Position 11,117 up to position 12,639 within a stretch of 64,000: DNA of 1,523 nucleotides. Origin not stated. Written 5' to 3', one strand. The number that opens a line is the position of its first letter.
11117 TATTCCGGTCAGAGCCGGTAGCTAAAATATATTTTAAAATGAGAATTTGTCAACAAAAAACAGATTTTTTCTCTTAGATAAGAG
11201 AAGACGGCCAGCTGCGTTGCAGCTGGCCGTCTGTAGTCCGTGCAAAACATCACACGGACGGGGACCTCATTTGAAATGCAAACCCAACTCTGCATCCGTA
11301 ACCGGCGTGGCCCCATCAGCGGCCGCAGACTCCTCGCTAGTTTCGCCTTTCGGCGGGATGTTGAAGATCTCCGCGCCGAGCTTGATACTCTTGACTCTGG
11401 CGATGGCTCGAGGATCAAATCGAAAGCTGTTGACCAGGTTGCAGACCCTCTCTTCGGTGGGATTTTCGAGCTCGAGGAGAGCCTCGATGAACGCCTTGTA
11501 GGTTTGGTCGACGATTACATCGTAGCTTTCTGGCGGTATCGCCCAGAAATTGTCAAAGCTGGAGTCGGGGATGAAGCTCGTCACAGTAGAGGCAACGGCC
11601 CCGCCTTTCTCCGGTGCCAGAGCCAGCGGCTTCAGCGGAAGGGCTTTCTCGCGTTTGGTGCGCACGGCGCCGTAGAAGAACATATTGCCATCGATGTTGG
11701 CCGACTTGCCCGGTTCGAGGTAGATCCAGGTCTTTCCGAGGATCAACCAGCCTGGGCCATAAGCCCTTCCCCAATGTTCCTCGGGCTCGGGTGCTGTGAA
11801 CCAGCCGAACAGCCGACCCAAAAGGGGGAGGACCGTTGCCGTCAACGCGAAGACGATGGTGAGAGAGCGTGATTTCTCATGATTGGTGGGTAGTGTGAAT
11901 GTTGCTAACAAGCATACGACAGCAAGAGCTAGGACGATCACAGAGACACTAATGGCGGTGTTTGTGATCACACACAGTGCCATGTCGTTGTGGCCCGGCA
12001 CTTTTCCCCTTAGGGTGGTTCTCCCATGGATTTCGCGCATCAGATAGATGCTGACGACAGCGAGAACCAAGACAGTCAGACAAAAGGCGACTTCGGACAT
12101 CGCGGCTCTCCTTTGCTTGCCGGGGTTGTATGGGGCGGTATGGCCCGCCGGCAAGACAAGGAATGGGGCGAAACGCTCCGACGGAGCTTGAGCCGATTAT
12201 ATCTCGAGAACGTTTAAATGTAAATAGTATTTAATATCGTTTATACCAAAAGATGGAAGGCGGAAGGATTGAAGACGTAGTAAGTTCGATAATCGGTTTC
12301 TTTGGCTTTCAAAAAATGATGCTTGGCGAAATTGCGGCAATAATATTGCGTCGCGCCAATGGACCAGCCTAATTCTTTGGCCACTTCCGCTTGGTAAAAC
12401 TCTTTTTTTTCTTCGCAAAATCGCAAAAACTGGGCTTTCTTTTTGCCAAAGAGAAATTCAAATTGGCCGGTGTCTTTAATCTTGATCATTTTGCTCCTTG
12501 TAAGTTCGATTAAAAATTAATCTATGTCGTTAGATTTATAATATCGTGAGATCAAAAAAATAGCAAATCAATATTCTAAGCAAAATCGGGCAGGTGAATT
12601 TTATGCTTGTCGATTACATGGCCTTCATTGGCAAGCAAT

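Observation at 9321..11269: Family A: near-identical 60-nt double-hairpin element repeated 3' of two GC-rich membrane-protein genes, with a compensatory stem mutation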

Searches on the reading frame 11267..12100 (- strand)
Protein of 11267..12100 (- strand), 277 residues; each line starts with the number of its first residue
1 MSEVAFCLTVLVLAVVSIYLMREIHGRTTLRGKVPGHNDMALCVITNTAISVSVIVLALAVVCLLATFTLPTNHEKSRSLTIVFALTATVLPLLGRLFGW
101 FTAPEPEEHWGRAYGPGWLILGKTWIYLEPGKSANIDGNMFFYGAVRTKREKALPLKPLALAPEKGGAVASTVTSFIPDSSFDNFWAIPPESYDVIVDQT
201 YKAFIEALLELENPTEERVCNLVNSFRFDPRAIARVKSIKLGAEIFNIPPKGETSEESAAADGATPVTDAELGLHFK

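Call 10: search_protein_families(library=pfam, proteins=[window:11267-12100:-], max_evalue=0.01)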
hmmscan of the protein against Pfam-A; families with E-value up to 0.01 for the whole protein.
window:11267-12100:- (277 aa): 1 family
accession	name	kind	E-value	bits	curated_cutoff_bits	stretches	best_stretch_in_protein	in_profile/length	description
PF00902.23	TatC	-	0.0038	17.5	25.1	1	43-102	57-116/208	Sec-independent protein translocase protein (TatC)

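Call 30: find_homologous_proteins(query=window:11267-12100:-, max_evalue=0.001)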
Query window:11267-12100:- (277 aa): 2 proteins with E <= 0.001 among 7167 candidates.
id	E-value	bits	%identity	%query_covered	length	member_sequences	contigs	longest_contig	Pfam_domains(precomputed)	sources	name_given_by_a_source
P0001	5.4e-165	565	100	91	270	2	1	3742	-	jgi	jgi:hypothetical protein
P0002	4.7e-60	221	46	92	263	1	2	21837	-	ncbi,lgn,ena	-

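Call 32: find_encoding_contigs(protein=P0002, flank=10000, max_places=4)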
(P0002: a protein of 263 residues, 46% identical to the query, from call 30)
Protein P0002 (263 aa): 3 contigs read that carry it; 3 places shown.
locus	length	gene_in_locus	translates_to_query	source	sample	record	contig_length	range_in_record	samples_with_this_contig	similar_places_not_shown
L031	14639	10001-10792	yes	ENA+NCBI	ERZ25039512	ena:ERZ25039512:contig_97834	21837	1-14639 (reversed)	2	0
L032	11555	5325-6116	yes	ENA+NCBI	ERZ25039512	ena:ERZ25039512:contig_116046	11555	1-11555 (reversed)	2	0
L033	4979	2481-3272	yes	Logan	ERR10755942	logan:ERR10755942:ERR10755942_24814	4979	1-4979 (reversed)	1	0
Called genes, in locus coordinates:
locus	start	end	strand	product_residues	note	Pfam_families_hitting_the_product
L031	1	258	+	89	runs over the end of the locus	PF18903:DUF5659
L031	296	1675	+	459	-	-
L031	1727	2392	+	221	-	-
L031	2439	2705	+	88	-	-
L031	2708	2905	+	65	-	-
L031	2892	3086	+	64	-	PF12728:HTH_17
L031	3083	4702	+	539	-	PF00239:Resolvase, PF07508:Recombinase, PF13408:Zn_ribbon_recom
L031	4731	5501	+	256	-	PF01926:MMR_HSR1, PF06071:YchF-GTPase_C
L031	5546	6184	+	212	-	PF01250:Ribosomal_S6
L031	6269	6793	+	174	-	PF00436:SSB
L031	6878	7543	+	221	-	PF12762:DDE_Tnp_IS1595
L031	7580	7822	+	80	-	PF01084:Ribosomal_S18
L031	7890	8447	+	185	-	PF08207:EFP_N, PF01132:EFP, PF09285:Elong-fact-P_C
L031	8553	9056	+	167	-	PF05239:PRC (faint)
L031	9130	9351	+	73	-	PF01035:DNA_binding_1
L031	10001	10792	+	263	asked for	-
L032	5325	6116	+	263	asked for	-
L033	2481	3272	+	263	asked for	-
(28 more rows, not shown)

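Call 54: search_protein_families(library=phrogs, proteins=[window:11267-12100:-], max_evalue=0.01)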
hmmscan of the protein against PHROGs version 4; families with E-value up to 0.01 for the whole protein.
window:11267-12100:- (277 aa): 0 families

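Call 55: search_protein_families(library=ncbifam, proteins=[window:11267-12100:-], max_evalue=0.01)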
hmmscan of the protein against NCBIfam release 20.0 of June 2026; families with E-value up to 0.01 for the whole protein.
window:11267-12100:- (277 aa): 0 families

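Call 56: search_protein_families(library=padloc, proteins=[window:11267-12100:-], max_evalue=0.01)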
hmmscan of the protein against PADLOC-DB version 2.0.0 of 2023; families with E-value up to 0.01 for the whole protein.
window:11267-12100:- (277 aa): 0 families

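Call 62: predict_structure(alignment_id=A2)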
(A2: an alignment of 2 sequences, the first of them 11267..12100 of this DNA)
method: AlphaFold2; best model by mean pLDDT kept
length: 277 residues; sequences in the alignment: 2
mean_pLDDT: 47.8   pTM: 0.36
mean pLDDT of the five models: 47.8, 40.0, 39.9, 37.7, 37.6
residues with pLDDT >= 90: 0; 70-90: 26; 50-70: 103; < 50: 148
segments of 3 or more residues with pLDDT < 50: 26-47, 92-118, 131-199, 253-277
pLDDT, mean of each block of 10 residues (from residue 1): 66 62 48 39 45 58 58 52 54 43 33 40 57 39 32 26 26 31 32 39 71 76 73 62 67 38 32 33
secondary structure, 60 per line:
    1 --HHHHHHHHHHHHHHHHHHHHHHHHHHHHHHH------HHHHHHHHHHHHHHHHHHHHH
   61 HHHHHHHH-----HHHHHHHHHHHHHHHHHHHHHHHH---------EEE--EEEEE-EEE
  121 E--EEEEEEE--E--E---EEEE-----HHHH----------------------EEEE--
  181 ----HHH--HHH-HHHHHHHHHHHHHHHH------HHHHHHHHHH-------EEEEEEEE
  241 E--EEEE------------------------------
elements in order: H3-33 H40-68 H74-97 E107-109 E112-116 E118-121 E124-130 E140-143 H149-152 E175-178 H194-209 H216-225 E233-241 E244-247

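Call 68: find_encoding_contigs(protein=P0001, flank=5000, max_places=3)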
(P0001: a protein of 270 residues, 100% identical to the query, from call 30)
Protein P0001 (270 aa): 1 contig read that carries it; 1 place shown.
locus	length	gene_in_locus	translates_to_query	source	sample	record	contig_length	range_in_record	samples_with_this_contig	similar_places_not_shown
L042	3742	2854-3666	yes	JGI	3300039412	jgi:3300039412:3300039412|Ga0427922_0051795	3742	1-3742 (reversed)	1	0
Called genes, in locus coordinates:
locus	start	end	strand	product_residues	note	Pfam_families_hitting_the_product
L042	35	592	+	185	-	PF08207:EFP_N, PF01132:EFP, PF09285:Elong-fact-P_C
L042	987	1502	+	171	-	PF05239:PRC (faint)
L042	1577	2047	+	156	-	-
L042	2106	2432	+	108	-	PF01035:DNA_binding_1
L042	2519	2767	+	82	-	-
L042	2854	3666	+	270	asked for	-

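Call 86: search_protein_representatives(alignment_id=A2)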
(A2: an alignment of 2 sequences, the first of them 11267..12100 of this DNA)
Query: 2 sequences, 281 profile positions. Proteins with E-value up to 0.001 (for the whole library): 6; up to 1e-10: 6; up to 1e-30: 3. The best 6 are listed.
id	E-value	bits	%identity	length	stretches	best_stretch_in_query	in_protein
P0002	1.6e-153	526.1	-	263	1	1-270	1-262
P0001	1.2e-147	506.8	-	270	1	1-256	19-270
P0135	6.7e-31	123.8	-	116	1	1-77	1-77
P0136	1.9e-30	122.3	-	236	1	17-254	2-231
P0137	9.5e-28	113.5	-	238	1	1-236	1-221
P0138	1.3e-24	103.1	-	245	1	10-266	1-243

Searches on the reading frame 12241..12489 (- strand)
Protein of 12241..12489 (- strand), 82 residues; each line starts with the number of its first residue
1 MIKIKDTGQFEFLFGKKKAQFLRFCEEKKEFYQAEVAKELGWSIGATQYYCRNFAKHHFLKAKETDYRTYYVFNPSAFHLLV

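Call 54: search_protein_families(library=phrogs, proteins=[window:12241-12489:-], max_evalue=0.01)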
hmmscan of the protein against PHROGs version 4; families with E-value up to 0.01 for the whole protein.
window:12241-12489:- (82 aa): 0 families

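Call 55: search_protein_families(library=ncbifam, proteins=[window:12241-12489:-], max_evalue=0.01)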
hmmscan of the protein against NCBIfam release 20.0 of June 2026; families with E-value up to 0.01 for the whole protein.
window:12241-12489:- (82 aa): 1 family
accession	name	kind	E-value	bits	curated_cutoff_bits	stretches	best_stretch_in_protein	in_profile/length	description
TIGR04176.1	MarR_EPS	equivalog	4.1e-05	23.6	88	1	18-64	6-52/105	MarR family EPS-associated transcriptional regulator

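Call 56: search_protein_families(library=padloc, proteins=[window:12241-12489:-], max_evalue=0.01)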
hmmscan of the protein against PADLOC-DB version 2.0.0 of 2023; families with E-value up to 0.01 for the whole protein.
window:12241-12489:- (82 aa): 0 families
